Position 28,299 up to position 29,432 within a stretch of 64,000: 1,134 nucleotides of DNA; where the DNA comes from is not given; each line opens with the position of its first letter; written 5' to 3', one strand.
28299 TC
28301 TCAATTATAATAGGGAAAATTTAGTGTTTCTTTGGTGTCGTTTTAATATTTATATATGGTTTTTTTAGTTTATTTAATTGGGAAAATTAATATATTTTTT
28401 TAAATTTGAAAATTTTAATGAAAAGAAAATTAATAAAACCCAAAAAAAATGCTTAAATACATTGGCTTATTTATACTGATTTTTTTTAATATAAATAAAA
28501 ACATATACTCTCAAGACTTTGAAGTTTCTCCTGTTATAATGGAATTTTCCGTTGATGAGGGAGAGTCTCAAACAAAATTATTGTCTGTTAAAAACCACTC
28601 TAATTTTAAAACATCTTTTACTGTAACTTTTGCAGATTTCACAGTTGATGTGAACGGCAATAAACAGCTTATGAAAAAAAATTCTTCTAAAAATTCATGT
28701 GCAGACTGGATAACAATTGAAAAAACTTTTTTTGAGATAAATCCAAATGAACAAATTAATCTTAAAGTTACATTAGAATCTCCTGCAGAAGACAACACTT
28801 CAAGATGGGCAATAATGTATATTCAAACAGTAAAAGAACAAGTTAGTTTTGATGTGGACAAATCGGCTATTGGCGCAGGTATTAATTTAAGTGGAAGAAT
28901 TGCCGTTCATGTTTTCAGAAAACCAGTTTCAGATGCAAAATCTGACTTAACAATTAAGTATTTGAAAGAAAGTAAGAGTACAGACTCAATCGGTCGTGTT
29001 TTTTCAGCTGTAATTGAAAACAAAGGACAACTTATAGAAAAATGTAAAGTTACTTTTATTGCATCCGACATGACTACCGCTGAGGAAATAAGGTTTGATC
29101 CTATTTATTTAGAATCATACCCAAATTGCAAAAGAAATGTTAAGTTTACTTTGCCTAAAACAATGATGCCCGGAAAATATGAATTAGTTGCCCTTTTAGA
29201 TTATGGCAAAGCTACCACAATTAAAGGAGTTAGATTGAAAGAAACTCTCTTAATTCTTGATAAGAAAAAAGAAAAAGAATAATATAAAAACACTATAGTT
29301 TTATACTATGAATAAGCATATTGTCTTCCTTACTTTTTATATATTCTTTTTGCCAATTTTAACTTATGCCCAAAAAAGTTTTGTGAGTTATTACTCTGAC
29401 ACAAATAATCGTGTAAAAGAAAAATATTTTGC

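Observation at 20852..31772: Candidate non-canonical chaperone/usher-like surface-fibre locus wired to a Sia-type partner switch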

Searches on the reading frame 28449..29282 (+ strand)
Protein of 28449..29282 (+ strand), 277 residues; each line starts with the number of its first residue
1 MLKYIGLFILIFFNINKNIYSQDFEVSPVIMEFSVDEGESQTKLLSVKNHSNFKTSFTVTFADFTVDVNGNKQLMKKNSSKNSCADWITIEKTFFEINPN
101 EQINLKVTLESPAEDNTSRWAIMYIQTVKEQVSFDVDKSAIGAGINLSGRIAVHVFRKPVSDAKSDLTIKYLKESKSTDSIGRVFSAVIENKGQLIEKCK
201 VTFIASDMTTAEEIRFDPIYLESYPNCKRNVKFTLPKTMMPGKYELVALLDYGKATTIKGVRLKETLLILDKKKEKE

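Call 3: search_protein_families(library=pfam, proteins=[window:28449-29282:+], max_evalue=0.1)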
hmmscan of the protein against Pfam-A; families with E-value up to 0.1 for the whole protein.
window:28449-29282:+ (277 aa): 6 families
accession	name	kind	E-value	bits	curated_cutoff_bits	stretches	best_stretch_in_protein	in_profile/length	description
PF22076.2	Cep192_D6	-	0.00038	21.1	35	0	22-72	2-53/101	Cep192 domain 6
PF06030.18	WxLIP_PGBD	-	0.0041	17.6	27.3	1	32-115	20-108/121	WxL Interacting Protein, peptidoglycan binding domain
PF21310.3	OCRL-like_ASH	-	0.012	16.2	27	1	72-109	33-70/109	Inositol polyphosphate 5-phosphatase OCRL-like, ASH domain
PF19190.6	BACON_2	-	0.015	15.6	25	0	82-130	38-85/94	Viral BACON domain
PF13004.13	BACON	-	0.072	13.5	25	0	80-127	4-47/61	Putative binding domain, N-terminal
PF10001.14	DUF2242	-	0.076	13.6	25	0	85-153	20-87/121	Uncharacterized protein conserved in bacteria (DUF2242)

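Call 4: search_protein_families(library=ncbifam, proteins=[window:28449-29282:+], max_evalue=0.1)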
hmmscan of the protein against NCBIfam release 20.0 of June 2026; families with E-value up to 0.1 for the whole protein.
window:28449-29282:+ (277 aa): 0 families

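Call 6: search_solved_structures(query=window:28449-29282:+, max_evalue=10, show_alignments=2)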
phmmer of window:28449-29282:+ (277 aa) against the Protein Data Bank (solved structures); distinct sequences matched with E-value up to 10: 0.

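Call 9: find_homologous_proteins(query=window:28449-29282:+, max_evalue=0.001)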
Query window:28449-29282:+ (277 aa): 50 proteins with E <= 0.001 among 914 candidates.
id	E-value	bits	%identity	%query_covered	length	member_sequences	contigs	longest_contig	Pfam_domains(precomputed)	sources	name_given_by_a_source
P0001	3.9e-172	589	96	100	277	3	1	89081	-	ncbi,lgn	-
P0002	1.7e-106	374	66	92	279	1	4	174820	-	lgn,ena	-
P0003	1.8e-106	374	62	100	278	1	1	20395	-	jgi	-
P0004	3.6e-106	373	66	92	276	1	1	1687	-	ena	-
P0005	5.8e-106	372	64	99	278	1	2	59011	-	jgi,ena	-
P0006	8.3e-105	368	62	97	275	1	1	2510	-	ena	-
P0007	3.1e-104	366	64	93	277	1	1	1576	-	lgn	-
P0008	1.3e-103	364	60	99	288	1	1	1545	-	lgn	-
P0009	1.7e-103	364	62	99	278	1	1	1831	-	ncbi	-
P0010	1.8e-103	364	63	94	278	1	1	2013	-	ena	-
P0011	9.4e-102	358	59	94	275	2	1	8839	-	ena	-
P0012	1.2e-101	358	61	98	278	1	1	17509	-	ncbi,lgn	-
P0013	1.8e-101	357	57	99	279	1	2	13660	-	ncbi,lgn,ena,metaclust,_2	metaclust:\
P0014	5.6e-101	356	59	97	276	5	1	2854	-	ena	-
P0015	2.0e-98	347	59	92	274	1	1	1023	-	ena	-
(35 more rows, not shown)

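Call 20: predict_structure(alignment_id=A1)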
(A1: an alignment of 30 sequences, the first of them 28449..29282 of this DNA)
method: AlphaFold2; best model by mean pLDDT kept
length: 277 residues; sequences in the alignment: 30
mean_pLDDT: 86.6   pTM: 0.75
mean pLDDT of the five models: 86.6, 86.2, 84.1, 83.7, 83.5
residues with pLDDT >= 90: 181; 70-90: 56; 50-70: 22; < 50: 18
segments of 3 or more residues with pLDDT < 50: 132-145
pLDDT, mean of each block of 10 residues (from residue 1): 76 61 88 95 97 92 91 88 93 95 98 92 88 42 55 95 92 79 92 94 97 96 94 92 97 87 93 57
secondary structure, 60 per line:
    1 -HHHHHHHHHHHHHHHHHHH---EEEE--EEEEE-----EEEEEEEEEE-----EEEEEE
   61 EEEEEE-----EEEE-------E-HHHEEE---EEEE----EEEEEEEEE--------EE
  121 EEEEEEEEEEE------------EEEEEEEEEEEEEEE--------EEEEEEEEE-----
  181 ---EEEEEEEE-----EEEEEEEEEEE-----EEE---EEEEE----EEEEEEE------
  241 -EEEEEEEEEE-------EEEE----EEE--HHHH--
elements in order: H2-20 E24-27 E30-34 E40-49 E55-66 E72-75 E88-90 E94-97 E102-110 E119-131 E144-158 E167-175 E184-191 E197-207 E213-215 E219-223 E228-234 E242-251 E259-262 E267-269 H272-275

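Call 24: fold_search(model_id=the predicted structure, library=pdb)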
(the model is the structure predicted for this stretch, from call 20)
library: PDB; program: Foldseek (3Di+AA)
matches with E <= 10: 1604; with E <= 0.001: 227
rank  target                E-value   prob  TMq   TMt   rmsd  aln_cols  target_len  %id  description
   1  9i25_C                1.2e-10  1.00  0.51  0.55   7.4       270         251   14  WxLIP from Enterococcus faecium locus A bound to long WxL (released 2026-01-28)
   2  9i1y_A                2.1e-10  1.00  0.49  0.50   8.2       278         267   15  WxLIP from Enterococcus faecium (released 2026-01-28)
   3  9i1y_B                7.2e-10  1.00  0.49  0.51   8.1       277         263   15  WxLIP from Enterococcus faecium (released 2026-01-28)
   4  8jmw_A                1.9e-09  1.00  0.32  0.20  11.9       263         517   12  Fibril form of serine peptidase Vpr (released 2023-12-06)
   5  6k73_B                1.5e-08  1.00  0.47  0.60   9.1       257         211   11  Chaperone-tip adhesin complex is vital for synergistic activation of CFA/I fimbriae biogenesis (released 2020-06-10)
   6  5d6h_A                3.0e-08  1.00  0.42  0.50   9.1       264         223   11  Crystal structure of CsuC-CsuA/B chaperone-major subunit pre-assembly complex from Csu biofilm-mediating pili of Acine (released 2015-11-04)
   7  7sqc_2A               4.4e-08  1.00  0.31  0.12  14.3       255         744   13  Ciliary C1 central pair apparatus isolated from Chlamydomonas reinhardtii (released 2022-04-13)
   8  7ptb                  5.6e-08  1.00  0.32  0.28  12.7       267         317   11  Crystal structure of the SPD-2 domain of human CEP192 (released 2022-04-06)
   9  4b0m_M                7.5e-08  1.00  0.41  0.52   9.9       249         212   12  Complex of the Caf1AN usher domain, Caf1M chaperone and Caf1 subunit from Yersinia pestis (released 2012-09-26)
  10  4ncd                  1.2e-07  1.00  0.45  0.57   8.2       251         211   11  Crystal Structure of Class 5 Fimbriae Chaperone CfaA (released 2014-08-27)
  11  4y2o_A                1.3e-07  1.00  0.47  0.60   8.0       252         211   11  Structure of CFA/I pili chaperone-major subunit complex (CfaA-CfaB) (released 2016-08-10)
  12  6fjy_A                1.3e-07  1.00  0.44  0.54   9.1       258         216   10  Crystal structure of CsuC-CsuE chaperone-tip adhesion subunit pre-assembly complex from archaic chaperone-usher Csu pi (released 2018-05-16)
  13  6fq0_C                1.4e-07  1.00  0.43  0.55   8.6       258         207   10  Crystal structure of the CsuC-CsuA/B chaperone-subunit preassembly complex of the archaic chaperone-usher Csu pili of  (released 2018-09-26)
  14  6fqa_C                1.5e-07  1.00  0.43  0.51   8.3       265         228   10  Crystal structure of the CsuC-CsuA/B chaperone-subunit preassembly complex of the archaic chaperone-usher Csu pili of  (released 2018-09-26)
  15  7sqc_2B               1.6e-07  1.00  0.31  0.12  14.2       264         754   13  Ciliary C1 central pair apparatus isolated from Chlamydomonas reinhardtii (released 2022-04-13)
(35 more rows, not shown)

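Call 30: find_related_loci(query=A1, collection=genome_contigs, flank=10000)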
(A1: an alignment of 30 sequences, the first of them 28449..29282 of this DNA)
Query A1 (277 aa) in genome_contigs; peptide patterns used: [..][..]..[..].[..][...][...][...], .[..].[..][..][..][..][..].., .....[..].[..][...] (x = any residue, [..] = any of these).
158 stretches matched a pattern; 94 encode a relative of the query (tblastn E <= 1e-3); the best 80 are kept; 80 distinct loci.
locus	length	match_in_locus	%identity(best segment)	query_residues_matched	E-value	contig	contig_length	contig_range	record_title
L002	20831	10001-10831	96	1-277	0e+0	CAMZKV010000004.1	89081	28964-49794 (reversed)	uncultured Chlorobi bacterium isolate TAG_MAG_00004 genome assembly, contig: TAG_MAG_00004_000000000077, whole genome sh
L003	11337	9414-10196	58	8-271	2e-104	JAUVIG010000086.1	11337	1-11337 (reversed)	MAG: Chlorobiota bacterium isolate CSMAG_422 CSMAG_422_k127_5554960_length_11337_cov_19.5779, whole genome shotgun seque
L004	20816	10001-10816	58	2-273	2e-102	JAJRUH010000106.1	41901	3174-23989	MAG: Bacteroidetes bacterium isolate Dive96_bin10.164 k141_3287038, whole genome shotgun sequence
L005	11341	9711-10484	58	19-277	3e-100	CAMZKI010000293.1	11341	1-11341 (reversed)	uncultured Chlorobi bacterium isolate TAG_MAG_00013 genome assembly, contig: TAG_MAG_00013_000000000085, whole genome sh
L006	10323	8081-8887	56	5-277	3e-100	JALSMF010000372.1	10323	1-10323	MAG: Bacteroidales bacterium isolate 355-202_metabat2_scaf2bin.077 355-202_scaffold_4599_c1, whole genome shotgun sequen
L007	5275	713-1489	60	8-270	4e-100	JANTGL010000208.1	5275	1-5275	MAG: Bacteroidales bacterium isolate bin10061 c_000000018927, whole genome shotgun sequence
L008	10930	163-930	59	21-277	1e-99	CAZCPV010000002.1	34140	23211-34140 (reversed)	MAG TPA_asm: uncultured Draconibacterium sp. isolate SRP163575_co3_101 genome assembly, contig: NODE_1165_length_34140_c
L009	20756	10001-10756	60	21-273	3e-99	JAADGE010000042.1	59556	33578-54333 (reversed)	MAG: Chlorobiota bacterium isolate M_MetaBat.100 contig-127_1222, whole genome shotgun sequence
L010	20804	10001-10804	53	5-272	2e-97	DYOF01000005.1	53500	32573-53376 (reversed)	MAG TPA_asm: Acetofilamentum sp. isolate SulCav_GS09_5_3_32_132 SulCav_GS09_5_673_length_53500_cov_80_700683, whole geno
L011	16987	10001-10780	46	9-269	5e-79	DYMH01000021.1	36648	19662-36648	MAG TPA_asm: Draconibacterium orientale isolate SulCav_FS06-10_36_24 SulCav_FS06_10_416_length_36648_cov_13_323614, whol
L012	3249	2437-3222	45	1-263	2e-76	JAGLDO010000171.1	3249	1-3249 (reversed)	MAG: Bacteroidales bacterium isolate SW_4_37 ROV167.bin.37.fa_171, whole genome shotgun sequence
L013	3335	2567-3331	43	5-263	8e-76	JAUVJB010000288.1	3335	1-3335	MAG: Bacteroidota bacterium isolate CSMAG_443 CSMAG_443_k127_1501382_length_3335_cov_14.0062, whole genome shotgun seque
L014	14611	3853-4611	47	19-271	2e-74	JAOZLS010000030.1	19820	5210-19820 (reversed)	MAG: Bacteroidales bacterium isolate GMC10.metabat2.88 NODE_1420_length_19820_cov_7.733873, whole genome shotgun sequenc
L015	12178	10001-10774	44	2-263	1e-74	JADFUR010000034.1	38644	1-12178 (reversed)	MAG: Bacteroidetes bacterium isolate C4.bin.5 k83_976746, whole genome shotgun sequence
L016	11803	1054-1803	46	21-269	7e-73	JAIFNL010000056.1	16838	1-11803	MAG: Bacteroidetes bacterium isolate bin_9 scaffold_3602, whole genome shotgun sequence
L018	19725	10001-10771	41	5-263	3e-69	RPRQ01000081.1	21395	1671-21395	MAG: Bacteroidales bacterium isolate metabat2.99 metabat2.99_Contig_985748, whole genome shotgun sequence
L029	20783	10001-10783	38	1-263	2e-62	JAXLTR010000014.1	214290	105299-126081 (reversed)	MAG: Bacteroidales bacterium isolate STL-BAC9 C2.213.fa-14, whole genome shotgun sequence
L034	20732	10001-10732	36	20-263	2e-58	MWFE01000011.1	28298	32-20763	MAG: Bacteroidetes bacterium ADurb.Bin008 BWX49_contig000011, whole genome shotgun sequence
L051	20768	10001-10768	35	5-263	3e-53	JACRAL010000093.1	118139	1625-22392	MAG: Bacteroidetes bacterium isolate NC_groundwater_1592_Pr3_B-0.1um_39_19 SR-2_scaffold_141_1708589, whole genome shotg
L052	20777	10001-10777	34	1-262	2e-53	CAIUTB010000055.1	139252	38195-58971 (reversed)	MAG: uncultured Bacteroidales bacterium isolate AM-2014_bin-1918 genome assembly, contig: bin-1918:055/170, whole genome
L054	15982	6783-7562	34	1-263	3e-53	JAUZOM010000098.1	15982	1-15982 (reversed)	MAG: Bacteroidota bacterium isolate bin141(14d) KHPEMDEO_98, whole genome shotgun sequence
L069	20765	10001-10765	34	8-263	5e-51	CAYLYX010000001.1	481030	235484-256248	MAG TPA_asm: uncultured Flavobacteriales bacterium isolate SRP334346_co1_196 genome assembly, contig: NODE_10_length_481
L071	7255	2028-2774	36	8-263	8e-51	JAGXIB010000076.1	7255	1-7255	MAG: Flavobacteriales bacterium isolate LH_M76 k141_543511, whole genome shotgun sequence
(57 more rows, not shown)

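Call 40: search_solved_structures(query=A1, max_evalue=10, show_alignments=2)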
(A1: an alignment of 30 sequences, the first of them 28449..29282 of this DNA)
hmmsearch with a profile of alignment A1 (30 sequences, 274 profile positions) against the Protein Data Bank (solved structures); distinct sequences matched with E-value up to 10: 9.
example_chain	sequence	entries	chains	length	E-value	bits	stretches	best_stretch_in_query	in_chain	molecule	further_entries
9i25_C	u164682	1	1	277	0.01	18.2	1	34-184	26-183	EfmWxLIP1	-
9i1y_A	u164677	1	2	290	0.011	18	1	34-184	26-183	EfmWxLIP1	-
5lec_A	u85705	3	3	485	0.037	16.3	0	167-233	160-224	DDD_D12_12_D12_12_D12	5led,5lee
6rbg_A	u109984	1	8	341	0.11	14.8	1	123-206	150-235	Chain length determinant protein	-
2x0b_B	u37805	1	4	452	0.14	14.4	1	204-263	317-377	ANGIOTENSINOGEN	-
2wxw_A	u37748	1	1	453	0.15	14.4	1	204-263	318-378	ANGIOTENSINOGEN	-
5m3x_A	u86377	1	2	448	0.15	14.3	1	204-263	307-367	Angiotensinogen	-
5m3y_A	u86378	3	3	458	0.15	14.3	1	204-263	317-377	Angiotensinogen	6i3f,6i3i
4b5q_A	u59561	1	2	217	1.9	10.7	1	222-245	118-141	GLYCOSIDE HYDROLASE FAMILY 61 PROTEIN D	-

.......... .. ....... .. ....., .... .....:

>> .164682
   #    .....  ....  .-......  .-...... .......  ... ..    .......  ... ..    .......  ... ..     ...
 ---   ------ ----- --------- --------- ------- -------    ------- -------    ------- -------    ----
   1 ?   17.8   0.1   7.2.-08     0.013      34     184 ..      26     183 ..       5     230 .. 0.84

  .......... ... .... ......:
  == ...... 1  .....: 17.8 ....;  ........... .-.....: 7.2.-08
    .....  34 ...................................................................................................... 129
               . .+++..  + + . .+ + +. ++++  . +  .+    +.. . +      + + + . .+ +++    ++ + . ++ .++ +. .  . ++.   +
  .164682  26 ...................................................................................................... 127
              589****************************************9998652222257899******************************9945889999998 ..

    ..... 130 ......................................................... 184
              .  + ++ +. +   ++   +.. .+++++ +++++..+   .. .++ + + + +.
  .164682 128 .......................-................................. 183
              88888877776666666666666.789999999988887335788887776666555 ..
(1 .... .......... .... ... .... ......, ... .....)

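Call 49: search_solved_structures(query=L071:1115-1834:-, max_evalue=10, show_alignments=3)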
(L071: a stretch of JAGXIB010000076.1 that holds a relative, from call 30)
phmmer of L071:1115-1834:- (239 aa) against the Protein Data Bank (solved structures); distinct sequences matched with E-value up to 10: 1.
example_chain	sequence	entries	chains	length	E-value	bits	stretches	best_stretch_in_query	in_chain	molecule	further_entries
1i60_A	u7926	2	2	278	0.0065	19.1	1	127-188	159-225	IOLI PROTEIN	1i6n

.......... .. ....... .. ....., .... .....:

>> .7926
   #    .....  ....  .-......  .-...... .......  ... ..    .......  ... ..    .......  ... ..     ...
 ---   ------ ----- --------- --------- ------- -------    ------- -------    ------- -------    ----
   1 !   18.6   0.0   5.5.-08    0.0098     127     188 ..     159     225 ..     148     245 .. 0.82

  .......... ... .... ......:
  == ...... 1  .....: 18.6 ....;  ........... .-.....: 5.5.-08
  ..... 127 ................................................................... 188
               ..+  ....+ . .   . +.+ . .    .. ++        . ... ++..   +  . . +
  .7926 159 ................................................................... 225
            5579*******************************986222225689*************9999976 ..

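Call 52: search_solved_structures(query=L051:8640-9290:-, max_evalue=10, show_alignments=3)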
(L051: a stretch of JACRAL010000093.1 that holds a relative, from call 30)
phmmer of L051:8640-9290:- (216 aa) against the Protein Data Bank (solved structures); distinct sequences matched with E-value up to 10: 4.
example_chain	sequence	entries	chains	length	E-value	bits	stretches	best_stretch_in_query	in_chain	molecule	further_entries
9ikk_A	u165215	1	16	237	0.00053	22.9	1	29-89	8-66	TLP-2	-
9ikj_A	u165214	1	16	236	0.0028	20.5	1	29-89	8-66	TLP-1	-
8r2v_A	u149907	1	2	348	0.78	12.5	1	118-180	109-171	Intradiol ring-cleavage dioxygenases domain-containing protein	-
9lp6_A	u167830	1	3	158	0.79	12.5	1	65-128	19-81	Phenolic acid decarboxylase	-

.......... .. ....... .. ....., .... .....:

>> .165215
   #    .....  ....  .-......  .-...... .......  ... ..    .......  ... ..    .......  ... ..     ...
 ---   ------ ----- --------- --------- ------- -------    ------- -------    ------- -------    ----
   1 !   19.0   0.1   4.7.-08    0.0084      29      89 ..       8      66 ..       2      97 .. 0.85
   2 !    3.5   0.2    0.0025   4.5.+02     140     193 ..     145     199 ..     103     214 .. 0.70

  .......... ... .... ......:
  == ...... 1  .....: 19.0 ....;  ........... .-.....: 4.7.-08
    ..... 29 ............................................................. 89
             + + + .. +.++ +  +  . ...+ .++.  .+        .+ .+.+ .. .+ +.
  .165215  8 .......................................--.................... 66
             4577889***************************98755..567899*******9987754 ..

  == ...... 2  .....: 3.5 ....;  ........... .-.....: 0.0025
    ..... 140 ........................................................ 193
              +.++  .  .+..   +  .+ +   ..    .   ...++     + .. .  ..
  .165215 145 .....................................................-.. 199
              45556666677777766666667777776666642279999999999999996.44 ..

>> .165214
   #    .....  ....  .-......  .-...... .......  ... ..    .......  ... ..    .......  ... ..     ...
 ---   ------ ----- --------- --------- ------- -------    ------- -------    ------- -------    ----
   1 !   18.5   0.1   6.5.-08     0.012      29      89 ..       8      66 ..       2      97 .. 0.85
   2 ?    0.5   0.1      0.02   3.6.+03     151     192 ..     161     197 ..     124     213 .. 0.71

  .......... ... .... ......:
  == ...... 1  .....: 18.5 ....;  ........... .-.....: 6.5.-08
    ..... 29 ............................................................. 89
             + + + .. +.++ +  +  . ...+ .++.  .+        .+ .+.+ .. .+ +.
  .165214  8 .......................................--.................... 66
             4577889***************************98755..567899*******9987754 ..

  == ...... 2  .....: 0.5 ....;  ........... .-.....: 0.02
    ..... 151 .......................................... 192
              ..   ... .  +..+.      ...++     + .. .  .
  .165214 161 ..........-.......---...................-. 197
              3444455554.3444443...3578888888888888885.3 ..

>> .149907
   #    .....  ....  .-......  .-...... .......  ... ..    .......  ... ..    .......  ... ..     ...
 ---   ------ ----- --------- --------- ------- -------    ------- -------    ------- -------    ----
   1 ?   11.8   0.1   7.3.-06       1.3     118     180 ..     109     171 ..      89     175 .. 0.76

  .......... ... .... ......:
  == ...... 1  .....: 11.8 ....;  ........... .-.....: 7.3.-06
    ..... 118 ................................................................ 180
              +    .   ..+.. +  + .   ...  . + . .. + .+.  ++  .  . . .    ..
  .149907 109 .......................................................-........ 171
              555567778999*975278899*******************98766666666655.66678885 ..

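Call 63: search_protein_families(library=pfam, proteins=[L029:6284-9949:+, L052:12434-16240:-, L069:4951-8430:-], max_evalue=0.05)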
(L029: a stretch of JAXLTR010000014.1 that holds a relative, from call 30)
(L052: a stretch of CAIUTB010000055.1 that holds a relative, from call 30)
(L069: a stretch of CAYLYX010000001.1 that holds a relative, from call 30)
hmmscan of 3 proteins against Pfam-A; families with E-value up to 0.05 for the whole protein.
L029:6284-9949:+ (1221 aa): 5 families
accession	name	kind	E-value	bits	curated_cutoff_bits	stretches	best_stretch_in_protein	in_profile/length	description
PF00691.25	OmpA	-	1.8e-17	63.9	27.2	1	1120-1214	2-98/98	OmpA family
PF13620.12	CarboxypepD_reg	-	9.6e-09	35.9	32.3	1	996-1061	1-64/82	Carboxypeptidase regulatory-like domain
PF17210.9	SdrD_B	-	1.7e-05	25.4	29.7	1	772-842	6-65/112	SdrD B-like domain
PF13715.12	CarbopepD_reg_2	-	0.00039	20.8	32.2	1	999-1068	3-67/88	CarboxypepD_reg-like domain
PF05359.17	DUF748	-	0.047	12.1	50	0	1115-1180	878-943/1037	Domain of Unknown Function (DUF748)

L052:12434-16240:- (1268 aa): 3 families
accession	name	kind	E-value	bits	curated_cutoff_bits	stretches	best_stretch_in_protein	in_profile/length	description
PF17210.9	SdrD_B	-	2.9e-06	27.9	29.7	1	773-839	7-66/112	SdrD B-like domain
PF05036.18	SPOR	-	0.00089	20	21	0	1007-1065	1-63/76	SPOR domain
PF13620.12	CarboxypepD_reg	-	0.047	14.5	32.3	0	893-962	14-80/82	Carboxypeptidase regulatory-like domain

L069:4951-8430:- (1159 aa): 2 families
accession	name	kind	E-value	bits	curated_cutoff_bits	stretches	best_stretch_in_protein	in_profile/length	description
PF13620.12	CarboxypepD_reg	-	0.0005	20.8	32.3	1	917-957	14-55/82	Carboxypeptidase regulatory-like domain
PF10633.15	NPCBM_assoc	-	0.00065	20.3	24.4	1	80-142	11-72/78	NPCBM-associated, NEW3 domain of alpha-galactosidase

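Call 94: search_protein_families(library=pfam, proteins=[L054:8831-9238:+, L034:12067-14058:-, L018:14420-16102:-, L010:13718-15769:-], max_evalue=0.01)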
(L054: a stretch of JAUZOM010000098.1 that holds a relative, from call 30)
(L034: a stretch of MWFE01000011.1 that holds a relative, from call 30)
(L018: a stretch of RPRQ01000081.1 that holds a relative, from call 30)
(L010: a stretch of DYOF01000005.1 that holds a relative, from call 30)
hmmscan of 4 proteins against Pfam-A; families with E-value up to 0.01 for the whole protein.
L054:8831-9238:+ (135 aa): 0 families

L034:12067-14058:- (663 aa): 7 families
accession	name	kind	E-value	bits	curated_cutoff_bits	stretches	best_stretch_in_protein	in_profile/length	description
PF00204.31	DNA_gyraseB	-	3.9e-61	205.9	27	1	244-413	1-172/173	DNA gyrase B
PF00986.26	DNA_gyraseB_C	-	6e-31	106.8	29.8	1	593-653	3-63/63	DNA gyrase B subunit, carboxyl terminus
PF01751.28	Toprim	-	8.2e-21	74.4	23.1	1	442-557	1-94/96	Toprim domain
PF02518.31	HATPase_c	-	1.8e-16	61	26.4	1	48-186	4-108/111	Histidine kinase-, DNA gyrase B-, and HSP90-like ATPase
PF13662.12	Toprim_4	-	0.00087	19.9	25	1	476-538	6-71/85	Toprim domain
PF21249.2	GyrB_hook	-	0.0028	17.6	23.7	1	560-572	1-13/29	GyrB, hook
PF13589.12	HATPase_c_3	-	0.0066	16.9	25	0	52-95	5-48/137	Histidine kinase-, DNA gyrase B-, and HSP90-like ATPase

L018:14420-16102:- (560 aa): 0 families

L010:13718-15769:- (683 aa): 3 families
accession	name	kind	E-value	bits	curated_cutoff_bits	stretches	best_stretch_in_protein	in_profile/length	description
PF00183.23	HSP90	-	7.6e-47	160.9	24.4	1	211-581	70-447/518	Hsp90 protein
PF13589.12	HATPase_c_3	-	8.3e-12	45.7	25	1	27-148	5-106/137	Histidine kinase-, DNA gyrase B-, and HSP90-like ATPase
PF02518.31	HATPase_c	-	4.3e-08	34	26.4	1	29-173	10-109/111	Histidine kinase-, DNA gyrase B-, and HSP90-like ATPase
